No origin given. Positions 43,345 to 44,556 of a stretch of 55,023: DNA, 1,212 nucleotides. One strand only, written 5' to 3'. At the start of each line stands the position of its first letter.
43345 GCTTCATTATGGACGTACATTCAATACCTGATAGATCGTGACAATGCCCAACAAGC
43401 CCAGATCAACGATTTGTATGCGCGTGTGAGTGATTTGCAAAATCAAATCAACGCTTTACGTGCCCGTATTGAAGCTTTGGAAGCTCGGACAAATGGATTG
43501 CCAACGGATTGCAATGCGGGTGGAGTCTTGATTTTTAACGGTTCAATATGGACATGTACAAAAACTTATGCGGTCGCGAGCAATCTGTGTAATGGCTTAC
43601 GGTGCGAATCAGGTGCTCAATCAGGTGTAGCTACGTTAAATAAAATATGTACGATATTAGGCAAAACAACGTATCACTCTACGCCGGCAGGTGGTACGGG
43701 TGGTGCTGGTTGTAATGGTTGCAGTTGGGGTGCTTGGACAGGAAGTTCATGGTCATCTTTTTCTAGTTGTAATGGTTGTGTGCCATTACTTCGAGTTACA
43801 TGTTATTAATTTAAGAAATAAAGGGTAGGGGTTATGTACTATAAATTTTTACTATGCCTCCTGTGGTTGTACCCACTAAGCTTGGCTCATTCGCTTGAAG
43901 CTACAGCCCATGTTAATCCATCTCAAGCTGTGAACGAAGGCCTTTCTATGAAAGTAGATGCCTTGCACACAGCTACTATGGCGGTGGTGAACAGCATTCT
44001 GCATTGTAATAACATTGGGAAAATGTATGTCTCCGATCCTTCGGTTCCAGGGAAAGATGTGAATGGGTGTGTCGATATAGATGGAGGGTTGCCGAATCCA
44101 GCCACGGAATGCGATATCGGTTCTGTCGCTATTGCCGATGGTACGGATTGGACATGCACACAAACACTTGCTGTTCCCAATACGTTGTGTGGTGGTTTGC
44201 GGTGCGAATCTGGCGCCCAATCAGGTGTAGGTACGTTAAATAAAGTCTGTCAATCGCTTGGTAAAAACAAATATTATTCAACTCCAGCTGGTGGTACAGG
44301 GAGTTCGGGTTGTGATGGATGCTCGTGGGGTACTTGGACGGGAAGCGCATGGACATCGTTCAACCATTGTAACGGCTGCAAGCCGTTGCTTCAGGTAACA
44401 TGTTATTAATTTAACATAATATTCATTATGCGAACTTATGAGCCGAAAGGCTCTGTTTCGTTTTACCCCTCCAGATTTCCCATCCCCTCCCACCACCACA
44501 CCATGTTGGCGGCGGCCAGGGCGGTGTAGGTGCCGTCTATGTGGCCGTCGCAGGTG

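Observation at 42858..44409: Two secreted paralogs sharing a novel-looking 10-cysteine C-terminal domain just downstream of tRNA-Leu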

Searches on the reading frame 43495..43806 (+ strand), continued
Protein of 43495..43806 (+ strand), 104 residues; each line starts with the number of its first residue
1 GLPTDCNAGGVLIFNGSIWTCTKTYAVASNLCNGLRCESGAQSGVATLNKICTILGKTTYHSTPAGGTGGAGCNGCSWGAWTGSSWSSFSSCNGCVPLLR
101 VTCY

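Call 90: search_protein_families(library=padloc, proteins=[P0002, P0004, P0005, P0006, P0008, P0010], max_evalue=0.01)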
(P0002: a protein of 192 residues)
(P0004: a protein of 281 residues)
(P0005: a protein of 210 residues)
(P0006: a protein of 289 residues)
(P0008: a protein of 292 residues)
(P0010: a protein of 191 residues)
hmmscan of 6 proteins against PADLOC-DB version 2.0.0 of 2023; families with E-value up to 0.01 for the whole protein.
P0002 (192 aa): 0 families

P0004 (281 aa): 28 families (the best 25 are shown)
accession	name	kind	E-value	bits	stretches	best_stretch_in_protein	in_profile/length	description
PDLC03863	LmuB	-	2.1e-06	24.7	1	56-177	319-440/610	-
PDLC00006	DruC1|DruC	-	7.6e-06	22.7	1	81-170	164-260/626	Unknown function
PDLC03864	LmuB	-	1.6e-05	21.7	1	87-164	269-345/657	-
PDLC00514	JetC1|JetC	-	1.9e-05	20.7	1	84-166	297-376/1117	DUF3584 domain; MukB-like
PDLC03868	LmuB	-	3.3e-05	20.4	1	82-178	249-348/1035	-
PDLC03862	LmuB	-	0.00012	18.6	1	79-175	361-457/643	-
PDLC00553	JetC2|JetC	-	0.00013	18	1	78-181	235-335/1361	DUF3584 domain; MukB-like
PDLC02722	PbeC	-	0.00017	18.3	1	78-168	385-476/643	PbeC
PDLC00518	JetC1|JetC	-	0.00017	17.5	1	85-167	347-767/1112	DUF3584 domain; MukB-like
PDLC00025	DruG2|DruG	-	0.00023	17.9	1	84-181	306-406/704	Unknown function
PDLC00507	JetC1|JetC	-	0.00038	16.9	1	78-176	754-854/1215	DUF3584 domain; MukB-like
PDLC00517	JetC1|JetC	-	0.00048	16.5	1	80-175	714-808/1119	DUF3584 domain; MukB-like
PDLC01692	Cas12f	-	0.00056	16.8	1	83-173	44-133/532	CAS-V-F; effector__SPE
PDLC00554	JetC2|JetC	-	0.0007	17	1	76-182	225-328/390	DUF3584 domain; MukB-like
PDLC03861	LmuB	-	0.00076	15.5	1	84-179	517-618/1213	-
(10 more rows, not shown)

P0005 (210 aa): 0 families

P0006 (289 aa): 16 families
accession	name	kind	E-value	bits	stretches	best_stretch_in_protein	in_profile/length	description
PDLC03863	LmuB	-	8.8e-06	22.7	1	33-170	181-314/610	-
PDLC00006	DruC1|DruC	-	0.00013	18.6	1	61-180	161-280/626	Unknown function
PDLC00514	JetC1|JetC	-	0.00028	16.9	1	69-166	299-396/1117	DUF3584 domain; MukB-like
PDLC00580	JetC3|JetC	-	0.00094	15.5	1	77-182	272-377/1068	DUF3584 domain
PDLC00025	DruG2|DruG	-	0.0013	15.4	1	80-170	335-426/704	Unknown function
PDLC00507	JetC1|JetC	-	0.0014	15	1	77-179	749-853/1215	DUF3584 domain; MukB-like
PDLC03859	LmuB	-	0.0015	15.8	1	75-183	360-459/611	-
PDLC03865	LmuB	-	0.002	14.4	1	73-166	369-652/1007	-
PDLC00518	JetC1|JetC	-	0.0027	13.6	1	69-177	306-415/1112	DUF3584 domain; MukB-like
PDLC03868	LmuB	-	0.0053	13.1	1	42-182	251-389/1035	-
PDLC00582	JetC3|JetC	-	0.0066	12.3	1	61-182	431-551/1472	DUF3584 domain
PDLC04663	PDC-M46B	-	0.0069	13.4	1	95-176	266-347/483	-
PDLC00503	JetC1|JetC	-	0.0077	12.3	1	46-181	625-765/1146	DUF3584 domain; MukB-like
PDLC00259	LmuB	-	0.0079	13.1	0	86-179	188-281/588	AAA ATPase domain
PDLC02709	PbeC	-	0.0084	12.7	0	80-164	378-470/661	PbeC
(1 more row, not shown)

P0008 (292 aa): 20 families
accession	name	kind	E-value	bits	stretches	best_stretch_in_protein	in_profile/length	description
PDLC00006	DruC1|DruC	-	2.2e-07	27.7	1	58-186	152-280/626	Unknown function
PDLC03863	LmuB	-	4.5e-06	23.6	1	46-173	187-308/610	-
PDLC00551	JetC2|JetC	-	0.00015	17.8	1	50-185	851-983/1365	DUF3584 domain; MukB-like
PDLC03861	LmuB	-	0.00018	17.6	1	60-185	913-1040/1213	-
PDLC00514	JetC1|JetC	-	0.00022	17.2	1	64-181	286-405/1117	DUF3584 domain; MukB-like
PDLC00580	JetC3|JetC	-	0.00029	17.2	1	66-188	269-391/1068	DUF3584 domain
PDLC00518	JetC1|JetC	-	0.00036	16.5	1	75-183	306-454/1112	DUF3584 domain; MukB-like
PDLC03859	LmuB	-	0.00039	17.7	1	67-187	346-464/611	-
PDLC03865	LmuB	-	0.0005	16.4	1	62-188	561-675/1007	-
PDLC03864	LmuB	-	0.0012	15.4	1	116-197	404-484/657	-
PDLC03868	LmuB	-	0.0012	15.2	1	52-187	255-388/1035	-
PDLC02725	PbeC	-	0.0014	15.3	1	78-192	238-346/646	PbeC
PDLC03862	LmuB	-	0.002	14.5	1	77-184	370-477/643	-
PDLC01177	CorA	-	0.0027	15.9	0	95-169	6-82/117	CorA-like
PDLC02750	PbeC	-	0.0028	14.3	1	62-180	348-463/629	PbeC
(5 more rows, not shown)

P0010 (191 aa): 0 families

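Call 91: find_related_loci(query=P0004, collection=viral_contigs, flank=10000)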
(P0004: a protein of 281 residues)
Query P0004 (281 aa) in viral_contigs; peptide patterns used: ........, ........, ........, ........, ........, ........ (x = any residue, [..] = any of these).
67 stretches matched a pattern, but none encodes a relative of the query by tblastn (E <= 1e-3).

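Call 92: find_related_loci(query=P0006, collection=viral_contigs, flank=10000)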
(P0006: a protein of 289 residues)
Query P0006 (289 aa) in viral_contigs; peptide patterns used: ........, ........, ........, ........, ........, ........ (x = any residue, [..] = any of these).
1 stretches matched a pattern, but none encodes a relative of the query by tblastn (E <= 1e-3).

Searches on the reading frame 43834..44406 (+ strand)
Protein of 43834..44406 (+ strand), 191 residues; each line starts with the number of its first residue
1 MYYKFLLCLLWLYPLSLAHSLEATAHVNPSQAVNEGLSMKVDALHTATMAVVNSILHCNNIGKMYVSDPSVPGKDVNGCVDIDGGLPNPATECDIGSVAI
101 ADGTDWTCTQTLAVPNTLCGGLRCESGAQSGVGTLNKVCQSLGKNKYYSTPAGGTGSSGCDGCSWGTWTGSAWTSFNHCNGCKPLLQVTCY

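Call 5: search_protein_families(library=pfam, proteins=[window:43834-44406:+], max_evalue=10)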
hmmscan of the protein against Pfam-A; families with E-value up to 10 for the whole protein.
window:43834-44406:+ (191 aa): 0 families

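Call 6: search_protein_families(library=ncbifam, proteins=[window:43834-44406:+], max_evalue=10)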
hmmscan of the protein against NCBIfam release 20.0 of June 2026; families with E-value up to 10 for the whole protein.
window:43834-44406:+ (191 aa): 0 families

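Call 8: find_homologous_proteins(query=window:43834-44406:+)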
Query window:43834-44406:+ (191 aa): 1 proteins with E <= 0.001 among 72 candidates.
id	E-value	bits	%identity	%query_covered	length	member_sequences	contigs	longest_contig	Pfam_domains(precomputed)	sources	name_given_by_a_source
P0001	6.1e-115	400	99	92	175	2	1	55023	-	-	-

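Call 20: find_encoding_contigs(protein=P0001, flank=10000)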
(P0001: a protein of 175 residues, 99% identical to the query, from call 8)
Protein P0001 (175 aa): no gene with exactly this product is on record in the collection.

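Call 46: search_protein_families(library=phrogs, proteins=[window:43834-44406:+], max_evalue=0.1)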
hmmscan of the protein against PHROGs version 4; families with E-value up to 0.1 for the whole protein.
window:43834-44406:+ (191 aa): 0 families

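Call 51: predict_structure(alignment_id=A5)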
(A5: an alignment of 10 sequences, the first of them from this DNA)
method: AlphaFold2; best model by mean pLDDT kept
length: 171 residues; sequences in the alignment: 10
mean_pLDDT: 52.1   pTM: 0.32
mean pLDDT of the five models: 52.1, 51.2, 50.2, 48.3, 45.2
residues with pLDDT >= 90: 0; 70-90: 33; 50-70: 56; < 50: 82
segments of 3 or more residues with pLDDT < 50: 1-8, 92-114, 121-123, 126-167
pLDDT, mean of each block of 10 residues (from residue 1): 43 58 77 75 71 73 57 58 55 38 35 48 48 34 36 38 43 48
secondary structure, 60 per line:
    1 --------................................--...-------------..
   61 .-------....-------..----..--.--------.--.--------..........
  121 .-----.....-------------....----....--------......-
elements in order: H9-40 E43-45 E59-61 H69-72 H111-121 E127-131 E145-148 E153-156 E165-170

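Call 56: search_dna_similar(query=window:43834-44406:+, collection=plasmids, mode=protein, max_evalue=0.01)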
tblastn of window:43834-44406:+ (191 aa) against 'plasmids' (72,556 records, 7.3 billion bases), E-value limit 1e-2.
No match.

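Call 57: search_dna_similar(query=window:43834-44406:+, collection=phages, mode=protein, max_evalue=0.01)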
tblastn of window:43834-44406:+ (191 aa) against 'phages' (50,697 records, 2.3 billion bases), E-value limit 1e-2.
No match.

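Call 58: fold_search(model_id=the predicted structure, library=pdb)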
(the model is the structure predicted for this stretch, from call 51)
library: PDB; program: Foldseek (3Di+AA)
matches with E <= 10: 20; with E <= 0.001: 0
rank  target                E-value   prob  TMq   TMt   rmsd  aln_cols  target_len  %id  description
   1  4xbm_B                7.6e-01  0.04  0.13  0.07  16.5       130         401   18  X-ray crystal structure of Notch ligand Delta-like 1 (released 2015-03-11)
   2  5fm9                  3.1e+00  0.02  0.10  0.11  10.2        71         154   11  human Notch 1, EGF 4-7 (released 2016-04-20)
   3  5fma_B                3.3e+00  0.03  0.12  0.13  10.3        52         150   17  human Notch 1, EGF 4-7 (released 2016-04-13)
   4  6pog_B                3.3e+00  0.02  0.14  0.11  11.3        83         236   20  Crystal structure of the NELL2 EGF1-6-Robo3 FN1 complex (released 2020-05-06)
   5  2box                  4.5e+00  0.03  0.11  0.14   9.3        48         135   23  EGF Domains 1,2,5 of human EMR2, a 7-TM immune system molecule, in complex with strontium. (released 2006-10-18)
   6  2bo2_B                5.1e+00  0.03  0.11  0.13   9.1        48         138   23  EGF Domains 1,2,5 of human EMR2, a 7-TM immune system molecule, in complex with calcium. (released 2006-08-09)
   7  1i9g                  5.8e+00  0.04  0.14  0.10  11.5        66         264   14  CRYSTAL STRUCTURE OF AN ADOMET DEPENDENT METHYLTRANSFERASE (released 2001-09-26)
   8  8v04_A                5.8e+00  0.02  0.15  0.22  13.3       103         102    9  High resolution TMPRSS2 structure following acylation by nafamostat (released 2024-01-31)
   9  2vj3                  6.2e+00  0.01  0.12  0.15   9.5        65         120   12  Human Notch-1 EGFs 11-13 (released 2008-07-29)
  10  7y0e_A                6.2e+00  0.01  0.15  0.18  13.5       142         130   11  Crystal structure of TMPRSS2 in complex with Camostat (released 2023-12-06)
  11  8s0m_B                6.6e+00  0.02  0.16  0.10  10.6       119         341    9  Crystal structure of the HKU1 receptor binding domain in complex with TMPRSS2 and the nanobody A01 (released 2024-06-26)
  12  8v1f_C                7.0e+00  0.02  0.15  0.21  13.5       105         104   10  TMPRSS2 complexed with the noncovalent inhibitor 6-amidino-2-napthol (released 2024-02-07)
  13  7pfp_C                7.4e+00  0.02  0.12  0.06  10.1        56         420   14  Full-length cryo-EM structure of the native human uromodulin (UMOD)/Tamm-Horsfall protein (THP) filament (released 2022-03-16)
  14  2oy3                  7.9e+00  0.03  0.20  0.29  12.0       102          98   13  Crystal structure analysis of the monomeric SRCR domain of mouse MARCO (released 2007-04-17)
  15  4cud                  7.9e+00  0.02  0.11  0.15  10.7        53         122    9  Human Notch1 EGF domains 11-13 mutant fucosylated at T466 (released 2014-05-21)
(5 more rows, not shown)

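Call 90: search_protein_families(library=padloc, proteins=[window:43834-44406:+], max_evalue=0.01)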
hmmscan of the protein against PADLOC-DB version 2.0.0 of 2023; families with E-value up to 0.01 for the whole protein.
window:43834-44406:+ (191 aa): 0 families
